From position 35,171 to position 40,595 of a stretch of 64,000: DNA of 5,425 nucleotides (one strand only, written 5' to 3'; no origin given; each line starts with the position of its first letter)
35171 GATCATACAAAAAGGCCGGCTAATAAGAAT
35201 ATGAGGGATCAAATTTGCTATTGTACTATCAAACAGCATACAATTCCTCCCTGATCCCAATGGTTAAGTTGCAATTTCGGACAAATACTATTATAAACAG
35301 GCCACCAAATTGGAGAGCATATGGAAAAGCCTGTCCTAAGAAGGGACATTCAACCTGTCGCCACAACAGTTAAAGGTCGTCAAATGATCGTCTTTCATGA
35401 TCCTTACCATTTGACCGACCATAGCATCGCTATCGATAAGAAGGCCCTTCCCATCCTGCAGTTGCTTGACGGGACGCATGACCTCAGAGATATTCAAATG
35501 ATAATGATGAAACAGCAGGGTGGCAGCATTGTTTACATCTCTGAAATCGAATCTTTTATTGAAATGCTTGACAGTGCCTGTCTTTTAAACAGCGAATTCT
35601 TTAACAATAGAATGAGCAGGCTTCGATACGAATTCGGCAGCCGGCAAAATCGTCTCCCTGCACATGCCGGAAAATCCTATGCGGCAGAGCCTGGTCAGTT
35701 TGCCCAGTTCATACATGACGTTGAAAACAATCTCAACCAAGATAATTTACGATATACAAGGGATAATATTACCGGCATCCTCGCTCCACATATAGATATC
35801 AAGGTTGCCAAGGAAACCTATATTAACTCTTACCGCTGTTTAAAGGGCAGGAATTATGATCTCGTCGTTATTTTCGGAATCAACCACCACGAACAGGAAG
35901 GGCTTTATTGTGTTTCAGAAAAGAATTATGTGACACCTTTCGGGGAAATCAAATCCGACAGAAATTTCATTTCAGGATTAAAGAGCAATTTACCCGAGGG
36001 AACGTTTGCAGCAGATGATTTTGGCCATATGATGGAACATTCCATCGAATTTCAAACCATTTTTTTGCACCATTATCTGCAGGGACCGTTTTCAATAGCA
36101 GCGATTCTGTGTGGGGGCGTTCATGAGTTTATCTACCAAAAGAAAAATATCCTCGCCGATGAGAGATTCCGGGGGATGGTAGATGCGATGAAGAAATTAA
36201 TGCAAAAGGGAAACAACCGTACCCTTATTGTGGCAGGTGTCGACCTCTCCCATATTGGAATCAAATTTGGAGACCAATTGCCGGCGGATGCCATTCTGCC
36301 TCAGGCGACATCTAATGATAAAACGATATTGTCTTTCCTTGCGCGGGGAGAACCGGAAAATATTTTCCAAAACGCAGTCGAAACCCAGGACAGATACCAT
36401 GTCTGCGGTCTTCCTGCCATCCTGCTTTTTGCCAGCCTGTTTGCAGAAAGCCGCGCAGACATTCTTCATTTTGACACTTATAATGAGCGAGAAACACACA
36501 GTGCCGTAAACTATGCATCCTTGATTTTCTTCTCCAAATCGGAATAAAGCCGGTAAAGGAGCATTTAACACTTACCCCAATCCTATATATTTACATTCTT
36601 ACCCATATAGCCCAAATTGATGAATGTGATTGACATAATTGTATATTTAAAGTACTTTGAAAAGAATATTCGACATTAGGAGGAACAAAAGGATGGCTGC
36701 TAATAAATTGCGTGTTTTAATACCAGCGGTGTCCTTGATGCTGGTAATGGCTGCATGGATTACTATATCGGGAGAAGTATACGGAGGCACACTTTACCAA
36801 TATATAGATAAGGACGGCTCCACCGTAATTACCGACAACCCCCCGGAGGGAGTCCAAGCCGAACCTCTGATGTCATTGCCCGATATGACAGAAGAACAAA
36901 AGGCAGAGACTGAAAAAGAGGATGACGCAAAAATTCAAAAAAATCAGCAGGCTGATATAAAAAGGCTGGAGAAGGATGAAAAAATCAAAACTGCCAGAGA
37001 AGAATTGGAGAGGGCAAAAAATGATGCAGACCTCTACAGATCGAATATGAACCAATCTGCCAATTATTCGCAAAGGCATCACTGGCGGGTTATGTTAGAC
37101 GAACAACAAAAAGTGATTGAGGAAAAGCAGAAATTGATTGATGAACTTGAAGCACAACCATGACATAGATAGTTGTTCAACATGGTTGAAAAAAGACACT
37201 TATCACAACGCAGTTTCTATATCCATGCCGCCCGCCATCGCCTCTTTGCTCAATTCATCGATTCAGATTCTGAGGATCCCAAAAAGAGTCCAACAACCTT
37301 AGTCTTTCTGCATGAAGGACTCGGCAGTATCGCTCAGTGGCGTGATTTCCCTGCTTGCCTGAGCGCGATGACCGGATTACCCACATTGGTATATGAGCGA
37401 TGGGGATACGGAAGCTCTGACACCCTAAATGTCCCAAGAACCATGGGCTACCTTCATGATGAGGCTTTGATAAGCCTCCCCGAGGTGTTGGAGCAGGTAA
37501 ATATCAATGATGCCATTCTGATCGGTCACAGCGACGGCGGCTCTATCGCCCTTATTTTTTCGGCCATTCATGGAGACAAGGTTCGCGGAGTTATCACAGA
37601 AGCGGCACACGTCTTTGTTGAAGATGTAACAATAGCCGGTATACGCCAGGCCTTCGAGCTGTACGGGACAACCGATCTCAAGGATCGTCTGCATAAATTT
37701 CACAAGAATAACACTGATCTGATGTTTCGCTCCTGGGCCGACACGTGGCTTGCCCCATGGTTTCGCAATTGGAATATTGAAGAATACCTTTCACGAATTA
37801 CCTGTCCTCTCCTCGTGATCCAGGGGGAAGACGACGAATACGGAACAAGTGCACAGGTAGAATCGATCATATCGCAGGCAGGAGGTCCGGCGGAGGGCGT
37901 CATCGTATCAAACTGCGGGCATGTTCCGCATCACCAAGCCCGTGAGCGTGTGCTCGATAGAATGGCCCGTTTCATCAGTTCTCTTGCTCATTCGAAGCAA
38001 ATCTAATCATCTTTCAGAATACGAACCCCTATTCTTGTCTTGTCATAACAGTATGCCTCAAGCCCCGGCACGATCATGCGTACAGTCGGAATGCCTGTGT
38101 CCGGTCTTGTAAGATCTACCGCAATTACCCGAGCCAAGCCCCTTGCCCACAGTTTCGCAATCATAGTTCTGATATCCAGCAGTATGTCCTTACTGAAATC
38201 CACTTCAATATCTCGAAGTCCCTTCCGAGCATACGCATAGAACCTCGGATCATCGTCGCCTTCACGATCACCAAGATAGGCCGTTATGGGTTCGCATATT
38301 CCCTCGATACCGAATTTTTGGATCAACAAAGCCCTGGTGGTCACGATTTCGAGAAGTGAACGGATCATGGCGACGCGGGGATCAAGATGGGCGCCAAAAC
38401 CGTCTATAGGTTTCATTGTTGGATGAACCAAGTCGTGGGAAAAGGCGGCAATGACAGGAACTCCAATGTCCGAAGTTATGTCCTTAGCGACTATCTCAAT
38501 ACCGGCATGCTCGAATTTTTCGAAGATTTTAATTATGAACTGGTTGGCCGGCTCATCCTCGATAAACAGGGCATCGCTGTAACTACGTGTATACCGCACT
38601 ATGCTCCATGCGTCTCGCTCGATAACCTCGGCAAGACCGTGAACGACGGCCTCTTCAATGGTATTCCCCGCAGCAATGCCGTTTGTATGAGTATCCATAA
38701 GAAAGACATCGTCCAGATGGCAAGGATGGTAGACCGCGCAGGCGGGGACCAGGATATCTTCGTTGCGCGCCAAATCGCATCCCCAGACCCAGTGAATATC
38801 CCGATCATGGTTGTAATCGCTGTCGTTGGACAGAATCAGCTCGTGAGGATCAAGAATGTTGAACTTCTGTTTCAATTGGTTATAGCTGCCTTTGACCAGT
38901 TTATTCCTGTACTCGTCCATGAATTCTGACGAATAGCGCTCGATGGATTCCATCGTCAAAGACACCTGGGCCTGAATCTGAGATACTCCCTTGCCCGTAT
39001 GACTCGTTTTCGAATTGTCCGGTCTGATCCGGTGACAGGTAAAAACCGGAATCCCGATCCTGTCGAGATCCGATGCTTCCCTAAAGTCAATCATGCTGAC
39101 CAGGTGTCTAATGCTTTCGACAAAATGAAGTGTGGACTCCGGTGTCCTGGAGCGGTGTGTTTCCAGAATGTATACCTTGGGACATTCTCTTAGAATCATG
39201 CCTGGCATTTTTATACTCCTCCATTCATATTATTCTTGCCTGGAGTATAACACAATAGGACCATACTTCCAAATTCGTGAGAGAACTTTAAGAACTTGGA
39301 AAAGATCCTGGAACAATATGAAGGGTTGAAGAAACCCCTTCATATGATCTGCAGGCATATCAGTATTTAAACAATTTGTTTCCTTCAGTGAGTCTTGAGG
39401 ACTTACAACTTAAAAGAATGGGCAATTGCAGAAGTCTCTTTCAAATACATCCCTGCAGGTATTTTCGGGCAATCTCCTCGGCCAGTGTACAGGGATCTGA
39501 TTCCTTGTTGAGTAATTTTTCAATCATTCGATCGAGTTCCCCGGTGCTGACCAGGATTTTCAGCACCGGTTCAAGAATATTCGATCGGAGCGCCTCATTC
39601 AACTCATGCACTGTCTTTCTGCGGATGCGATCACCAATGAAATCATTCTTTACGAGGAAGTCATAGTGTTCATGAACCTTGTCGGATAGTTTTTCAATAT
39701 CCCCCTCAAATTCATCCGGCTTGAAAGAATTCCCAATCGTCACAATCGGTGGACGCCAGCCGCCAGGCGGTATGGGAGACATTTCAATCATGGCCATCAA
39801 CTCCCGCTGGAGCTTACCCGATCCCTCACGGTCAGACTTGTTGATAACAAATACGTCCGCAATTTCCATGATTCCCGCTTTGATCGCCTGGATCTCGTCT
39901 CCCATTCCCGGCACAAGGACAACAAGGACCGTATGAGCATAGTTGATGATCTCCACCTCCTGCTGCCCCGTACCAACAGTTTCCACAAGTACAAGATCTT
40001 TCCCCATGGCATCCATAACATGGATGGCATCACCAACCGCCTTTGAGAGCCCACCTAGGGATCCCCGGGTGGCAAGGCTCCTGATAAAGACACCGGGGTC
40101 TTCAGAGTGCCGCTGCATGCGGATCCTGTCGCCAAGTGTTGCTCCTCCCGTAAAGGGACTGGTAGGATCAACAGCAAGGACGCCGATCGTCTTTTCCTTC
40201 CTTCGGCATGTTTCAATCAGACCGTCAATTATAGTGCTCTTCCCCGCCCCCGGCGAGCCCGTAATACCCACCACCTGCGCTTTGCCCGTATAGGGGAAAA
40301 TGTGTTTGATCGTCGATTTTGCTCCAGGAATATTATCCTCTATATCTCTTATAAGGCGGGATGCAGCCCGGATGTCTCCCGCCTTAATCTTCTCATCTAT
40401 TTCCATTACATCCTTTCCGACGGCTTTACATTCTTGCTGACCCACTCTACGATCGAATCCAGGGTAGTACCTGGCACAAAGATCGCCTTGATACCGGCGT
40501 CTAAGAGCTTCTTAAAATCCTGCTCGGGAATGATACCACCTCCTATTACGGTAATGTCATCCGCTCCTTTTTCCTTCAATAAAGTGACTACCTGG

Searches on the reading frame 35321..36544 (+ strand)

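Call 49: search_protein_families(library=ncbifam, proteins=[window:35321-36544:+], max_evalue=0.00001)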
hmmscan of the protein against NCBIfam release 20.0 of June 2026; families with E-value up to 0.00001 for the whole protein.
window:35321-36544:+ (408 aa): 2 families
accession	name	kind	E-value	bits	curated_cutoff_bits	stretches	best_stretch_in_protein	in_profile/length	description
NF001987.0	PRK00782.1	equivalog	4.2e-27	95.1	295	1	111-403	3-265/267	MEMO1 family protein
TIGR04336.1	AmmeMemoSam_B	hypoth_equivalog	1.7e-25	89.9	26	1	111-403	1-270/270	AmmeMemoRadiSam system protein B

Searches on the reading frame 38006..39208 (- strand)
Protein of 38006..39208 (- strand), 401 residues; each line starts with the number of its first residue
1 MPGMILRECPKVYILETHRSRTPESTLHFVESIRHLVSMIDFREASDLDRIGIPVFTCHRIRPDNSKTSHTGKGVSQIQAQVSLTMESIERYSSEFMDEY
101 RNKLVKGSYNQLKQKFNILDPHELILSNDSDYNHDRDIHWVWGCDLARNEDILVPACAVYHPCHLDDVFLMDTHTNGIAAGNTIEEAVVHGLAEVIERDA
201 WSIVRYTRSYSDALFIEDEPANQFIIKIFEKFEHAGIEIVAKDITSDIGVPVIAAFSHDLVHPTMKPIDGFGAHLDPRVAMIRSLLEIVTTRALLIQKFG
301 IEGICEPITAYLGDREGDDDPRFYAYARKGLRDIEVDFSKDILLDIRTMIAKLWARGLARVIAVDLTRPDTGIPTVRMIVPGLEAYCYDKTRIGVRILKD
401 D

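Call 49: search_protein_families(library=ncbifam, proteins=[window:38006-39208:-], max_evalue=0.00001)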
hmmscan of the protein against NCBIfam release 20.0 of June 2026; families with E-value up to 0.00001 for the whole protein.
window:38006-39208:- (401 aa): 5 families
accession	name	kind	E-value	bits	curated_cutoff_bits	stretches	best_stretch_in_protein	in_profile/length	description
TIGR03266.1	methan_mark_1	equivalog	1.1e-85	287.9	365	1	17-397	1-376/376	YcaO-related McrA-glycine thioamidation protein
TIGR00702.1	TIGR00702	domain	2.7e-59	201.1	75.65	1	33-394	10-375/377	YcaO-type kinase domain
TIGR03604.1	TOMM_cyclo_SagD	subfamily_domain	1.1e-44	152.9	219.25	1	72-390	1-343/377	thiazole/oxazole-forming peptide maturase, SagD family component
NF040716.1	YcaO_for_S12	equivalog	7.2e-09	34.6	700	1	175-294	177-294/571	30S ribosomal protein S12 methylthiotransferase accessory factor YcaO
TIGR03549.1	TIGR03549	equivalog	2.5e-07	29.3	900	1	158-360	311-515/723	OsmC domain/YcaO domain-containing protein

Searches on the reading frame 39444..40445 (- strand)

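Call 50: search_protein_families(library=ncbifam, proteins=[window:39444-40445:-], max_evalue=0.00001)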
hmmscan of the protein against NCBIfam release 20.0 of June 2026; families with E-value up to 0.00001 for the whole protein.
window:39444-40445:- (334 aa): 4 families
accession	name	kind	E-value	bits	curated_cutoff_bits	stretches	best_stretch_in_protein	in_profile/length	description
TIGR00750.1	lao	equivalog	9e-94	314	240.75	1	23-326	1-299/300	methylmalonyl Co-A mutase-associated GTPase MeaB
NF006958.0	PRK09435.1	equivalog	9.6e-62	208.9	329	1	11-328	8-327/333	methylmalonyl Co-A mutase-associated GTPase MeaB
NF045497.1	IsobCoAmut_IcmF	equivalog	4.6e-41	140.6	1500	1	11-216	140-351/1076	fused isobutyryl-CoA mutase/GTPase IcmF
TIGR00073.1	hypB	equivalog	1.9e-06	27.5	121.2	1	56-205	30-167/217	hydrogenase nickel incorporation protein HypB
